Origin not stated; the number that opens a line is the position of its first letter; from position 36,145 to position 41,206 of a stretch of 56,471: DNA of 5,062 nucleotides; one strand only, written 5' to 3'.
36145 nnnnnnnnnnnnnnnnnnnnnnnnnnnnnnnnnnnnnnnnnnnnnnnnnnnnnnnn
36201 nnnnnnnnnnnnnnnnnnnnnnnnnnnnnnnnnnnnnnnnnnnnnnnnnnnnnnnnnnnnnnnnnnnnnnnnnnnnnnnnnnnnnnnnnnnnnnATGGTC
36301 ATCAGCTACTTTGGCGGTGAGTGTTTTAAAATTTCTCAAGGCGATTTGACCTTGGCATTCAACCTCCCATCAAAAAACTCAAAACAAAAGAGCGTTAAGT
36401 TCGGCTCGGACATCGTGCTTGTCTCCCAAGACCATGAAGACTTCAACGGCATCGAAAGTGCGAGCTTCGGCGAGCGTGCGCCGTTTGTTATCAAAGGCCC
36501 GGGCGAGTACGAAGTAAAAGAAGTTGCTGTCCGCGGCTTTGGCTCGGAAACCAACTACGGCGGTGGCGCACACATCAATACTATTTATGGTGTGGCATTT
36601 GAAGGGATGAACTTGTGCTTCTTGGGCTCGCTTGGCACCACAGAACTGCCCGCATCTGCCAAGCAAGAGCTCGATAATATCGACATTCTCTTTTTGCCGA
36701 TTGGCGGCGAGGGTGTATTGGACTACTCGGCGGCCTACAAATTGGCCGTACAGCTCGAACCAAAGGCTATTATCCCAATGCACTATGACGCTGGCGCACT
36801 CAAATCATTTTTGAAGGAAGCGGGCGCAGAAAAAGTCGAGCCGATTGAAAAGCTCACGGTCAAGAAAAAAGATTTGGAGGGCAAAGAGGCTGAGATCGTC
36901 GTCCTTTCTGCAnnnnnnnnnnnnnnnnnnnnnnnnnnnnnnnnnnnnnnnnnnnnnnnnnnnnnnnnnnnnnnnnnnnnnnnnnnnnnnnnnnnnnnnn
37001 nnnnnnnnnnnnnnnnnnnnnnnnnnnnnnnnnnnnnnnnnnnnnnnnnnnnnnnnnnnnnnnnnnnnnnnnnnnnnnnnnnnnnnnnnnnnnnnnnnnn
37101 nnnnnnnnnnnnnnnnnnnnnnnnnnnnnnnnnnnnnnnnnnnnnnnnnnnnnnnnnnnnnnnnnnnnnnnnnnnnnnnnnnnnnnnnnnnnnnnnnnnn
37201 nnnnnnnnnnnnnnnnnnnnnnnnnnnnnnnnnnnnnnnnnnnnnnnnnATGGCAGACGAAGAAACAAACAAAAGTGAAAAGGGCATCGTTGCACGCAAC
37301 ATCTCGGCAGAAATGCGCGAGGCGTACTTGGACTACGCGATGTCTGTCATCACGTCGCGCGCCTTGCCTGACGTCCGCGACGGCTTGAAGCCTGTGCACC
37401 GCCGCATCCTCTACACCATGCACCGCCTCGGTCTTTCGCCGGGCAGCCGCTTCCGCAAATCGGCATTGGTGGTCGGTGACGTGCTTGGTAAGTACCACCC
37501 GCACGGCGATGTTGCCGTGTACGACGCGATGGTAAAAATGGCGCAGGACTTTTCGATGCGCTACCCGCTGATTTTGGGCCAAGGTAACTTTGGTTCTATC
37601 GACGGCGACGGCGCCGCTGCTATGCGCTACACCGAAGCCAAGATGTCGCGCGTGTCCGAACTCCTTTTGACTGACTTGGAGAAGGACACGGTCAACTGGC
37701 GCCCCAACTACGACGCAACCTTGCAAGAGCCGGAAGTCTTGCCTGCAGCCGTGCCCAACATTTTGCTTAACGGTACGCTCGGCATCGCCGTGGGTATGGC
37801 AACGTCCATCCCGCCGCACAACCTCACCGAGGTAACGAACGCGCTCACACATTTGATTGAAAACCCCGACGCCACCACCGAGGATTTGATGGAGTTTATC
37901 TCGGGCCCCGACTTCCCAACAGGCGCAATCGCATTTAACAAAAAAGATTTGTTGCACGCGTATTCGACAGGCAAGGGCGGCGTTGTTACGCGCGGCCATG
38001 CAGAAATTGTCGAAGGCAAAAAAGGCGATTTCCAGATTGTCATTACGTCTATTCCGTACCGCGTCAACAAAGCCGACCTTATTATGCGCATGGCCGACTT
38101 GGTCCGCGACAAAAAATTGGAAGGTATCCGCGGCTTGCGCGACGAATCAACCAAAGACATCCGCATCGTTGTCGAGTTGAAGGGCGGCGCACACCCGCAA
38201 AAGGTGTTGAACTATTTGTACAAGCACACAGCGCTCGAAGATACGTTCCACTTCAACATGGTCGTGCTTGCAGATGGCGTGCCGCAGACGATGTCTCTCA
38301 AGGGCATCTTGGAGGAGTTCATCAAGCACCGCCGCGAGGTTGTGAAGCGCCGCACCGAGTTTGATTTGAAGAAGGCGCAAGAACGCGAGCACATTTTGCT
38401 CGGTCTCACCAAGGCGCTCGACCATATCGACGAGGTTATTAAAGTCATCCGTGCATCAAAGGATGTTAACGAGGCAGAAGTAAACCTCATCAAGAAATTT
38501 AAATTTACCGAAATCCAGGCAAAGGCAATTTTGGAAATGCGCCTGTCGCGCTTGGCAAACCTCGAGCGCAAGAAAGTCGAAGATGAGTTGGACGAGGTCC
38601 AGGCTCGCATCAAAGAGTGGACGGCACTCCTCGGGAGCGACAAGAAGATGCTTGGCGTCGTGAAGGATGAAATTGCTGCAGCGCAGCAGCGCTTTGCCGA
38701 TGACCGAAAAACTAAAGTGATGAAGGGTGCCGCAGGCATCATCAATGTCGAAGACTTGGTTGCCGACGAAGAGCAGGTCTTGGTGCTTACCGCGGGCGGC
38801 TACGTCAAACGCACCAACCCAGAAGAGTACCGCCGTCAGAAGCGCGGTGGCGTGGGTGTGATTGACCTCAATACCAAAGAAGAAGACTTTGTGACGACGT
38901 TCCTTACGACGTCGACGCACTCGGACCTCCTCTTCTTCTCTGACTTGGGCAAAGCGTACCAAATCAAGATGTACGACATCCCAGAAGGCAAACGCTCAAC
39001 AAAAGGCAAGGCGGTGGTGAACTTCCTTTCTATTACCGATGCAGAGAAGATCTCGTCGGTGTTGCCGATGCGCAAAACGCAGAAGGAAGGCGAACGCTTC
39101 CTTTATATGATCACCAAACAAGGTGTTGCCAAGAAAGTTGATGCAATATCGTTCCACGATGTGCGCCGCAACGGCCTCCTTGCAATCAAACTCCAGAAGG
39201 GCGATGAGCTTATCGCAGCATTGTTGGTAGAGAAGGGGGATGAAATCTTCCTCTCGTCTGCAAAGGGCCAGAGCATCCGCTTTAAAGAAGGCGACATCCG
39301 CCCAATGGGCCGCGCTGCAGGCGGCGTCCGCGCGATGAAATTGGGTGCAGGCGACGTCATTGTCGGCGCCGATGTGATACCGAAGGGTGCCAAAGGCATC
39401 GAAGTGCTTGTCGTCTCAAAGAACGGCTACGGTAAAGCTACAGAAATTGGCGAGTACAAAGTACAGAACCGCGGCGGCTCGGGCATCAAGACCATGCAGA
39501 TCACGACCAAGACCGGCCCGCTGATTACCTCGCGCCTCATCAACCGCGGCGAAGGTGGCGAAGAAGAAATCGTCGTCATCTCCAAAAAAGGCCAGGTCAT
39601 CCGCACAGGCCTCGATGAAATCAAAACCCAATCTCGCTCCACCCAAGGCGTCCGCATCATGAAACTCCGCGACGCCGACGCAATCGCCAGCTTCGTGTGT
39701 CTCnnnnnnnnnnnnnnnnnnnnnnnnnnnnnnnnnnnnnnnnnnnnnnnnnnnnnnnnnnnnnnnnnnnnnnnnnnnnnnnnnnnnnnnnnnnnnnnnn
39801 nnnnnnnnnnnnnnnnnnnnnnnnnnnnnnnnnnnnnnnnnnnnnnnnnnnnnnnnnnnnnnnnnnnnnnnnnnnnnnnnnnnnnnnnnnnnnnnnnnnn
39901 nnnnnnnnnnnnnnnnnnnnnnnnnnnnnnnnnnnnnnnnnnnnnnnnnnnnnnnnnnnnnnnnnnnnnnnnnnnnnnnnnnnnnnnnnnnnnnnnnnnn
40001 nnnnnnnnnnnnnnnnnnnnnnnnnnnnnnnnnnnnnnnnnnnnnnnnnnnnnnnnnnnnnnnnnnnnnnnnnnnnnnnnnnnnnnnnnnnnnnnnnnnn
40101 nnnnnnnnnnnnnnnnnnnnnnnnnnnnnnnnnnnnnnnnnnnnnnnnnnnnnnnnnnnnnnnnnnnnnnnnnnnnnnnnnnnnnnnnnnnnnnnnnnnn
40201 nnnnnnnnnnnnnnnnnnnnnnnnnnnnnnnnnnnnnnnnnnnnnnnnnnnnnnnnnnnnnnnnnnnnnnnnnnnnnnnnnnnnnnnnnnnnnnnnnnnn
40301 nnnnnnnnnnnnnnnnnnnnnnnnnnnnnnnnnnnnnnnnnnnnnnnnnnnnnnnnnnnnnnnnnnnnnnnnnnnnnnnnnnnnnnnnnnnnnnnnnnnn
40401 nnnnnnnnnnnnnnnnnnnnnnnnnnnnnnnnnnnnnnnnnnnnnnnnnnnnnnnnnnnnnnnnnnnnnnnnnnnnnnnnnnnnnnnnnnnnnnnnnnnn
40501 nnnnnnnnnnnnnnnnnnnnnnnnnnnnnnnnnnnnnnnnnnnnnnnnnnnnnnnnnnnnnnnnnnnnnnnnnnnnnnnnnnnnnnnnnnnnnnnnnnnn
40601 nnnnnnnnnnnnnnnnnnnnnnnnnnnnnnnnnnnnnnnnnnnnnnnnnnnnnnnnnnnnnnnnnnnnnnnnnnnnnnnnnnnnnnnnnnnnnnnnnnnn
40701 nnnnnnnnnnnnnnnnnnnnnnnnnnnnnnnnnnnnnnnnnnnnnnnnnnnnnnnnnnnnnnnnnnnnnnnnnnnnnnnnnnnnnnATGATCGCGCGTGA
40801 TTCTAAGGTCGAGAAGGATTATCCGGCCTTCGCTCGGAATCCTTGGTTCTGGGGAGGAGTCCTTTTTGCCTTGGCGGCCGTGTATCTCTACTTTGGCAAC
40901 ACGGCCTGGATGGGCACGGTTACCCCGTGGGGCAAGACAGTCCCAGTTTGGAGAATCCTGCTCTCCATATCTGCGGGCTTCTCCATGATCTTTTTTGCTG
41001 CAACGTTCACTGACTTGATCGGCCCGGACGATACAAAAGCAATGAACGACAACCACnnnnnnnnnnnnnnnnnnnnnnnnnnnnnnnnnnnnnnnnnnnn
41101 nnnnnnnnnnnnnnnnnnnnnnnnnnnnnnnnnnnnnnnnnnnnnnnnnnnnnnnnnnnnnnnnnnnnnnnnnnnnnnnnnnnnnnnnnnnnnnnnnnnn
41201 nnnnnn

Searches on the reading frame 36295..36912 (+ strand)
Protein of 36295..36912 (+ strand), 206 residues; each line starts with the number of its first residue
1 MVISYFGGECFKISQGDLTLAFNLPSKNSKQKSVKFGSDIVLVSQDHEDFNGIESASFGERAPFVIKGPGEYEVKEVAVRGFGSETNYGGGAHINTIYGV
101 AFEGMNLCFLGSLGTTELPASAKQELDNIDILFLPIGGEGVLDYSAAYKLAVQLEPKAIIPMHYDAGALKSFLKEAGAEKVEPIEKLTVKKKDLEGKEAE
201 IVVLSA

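Call 50: search_protein_families(library=pfam, max_evalue=1, proteins=[window:36295-36912:+])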
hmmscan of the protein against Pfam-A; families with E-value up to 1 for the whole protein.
window:36295-36912:+ (206 aa): 2 families
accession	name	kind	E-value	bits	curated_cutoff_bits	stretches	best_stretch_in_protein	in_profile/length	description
PF13483.12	Lactamase_B_3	-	7.8e-26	91.4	24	1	3-163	2-160/160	Beta-lactamase superfamily domain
PF12706.13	Lactamase_B_2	-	2.9e-06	27.5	27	1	58-164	90-200/200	Beta-lactamase superfamily domain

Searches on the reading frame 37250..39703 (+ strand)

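Call 78: search_protein_families(library=pfam, max_evalue=0.01, proteins=[window:37250-39703:+])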
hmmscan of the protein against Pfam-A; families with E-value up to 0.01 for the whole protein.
window:37250-39703:+ (818 aa): 2 families
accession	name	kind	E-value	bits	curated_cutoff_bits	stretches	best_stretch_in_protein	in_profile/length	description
PF00521.26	DNA_topoisoIV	-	1e-158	529.2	31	1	37-475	1-431/432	DNA gyrase/topoisomerase IV, subunit A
PF03989.18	DNA_gyraseA_C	-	2.8e-62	206.4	27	6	772-816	1-45/48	DNA gyrase C-terminal domain, beta-propeller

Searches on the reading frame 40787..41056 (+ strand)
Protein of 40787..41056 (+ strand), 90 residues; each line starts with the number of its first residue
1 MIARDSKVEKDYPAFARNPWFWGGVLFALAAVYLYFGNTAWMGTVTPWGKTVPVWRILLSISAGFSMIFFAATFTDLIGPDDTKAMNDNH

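Call 78: search_protein_families(library=pfam, max_evalue=0.01, proteins=[window:40787-41056:+])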
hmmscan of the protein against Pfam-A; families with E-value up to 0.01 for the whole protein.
window:40787-41056:+ (90 aa): 1 family
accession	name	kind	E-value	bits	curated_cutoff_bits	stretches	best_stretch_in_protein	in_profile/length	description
PF25259.1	DUF7860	-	0.0013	19.4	27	1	10-65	6-61/75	Family of unknown function (DUF7860)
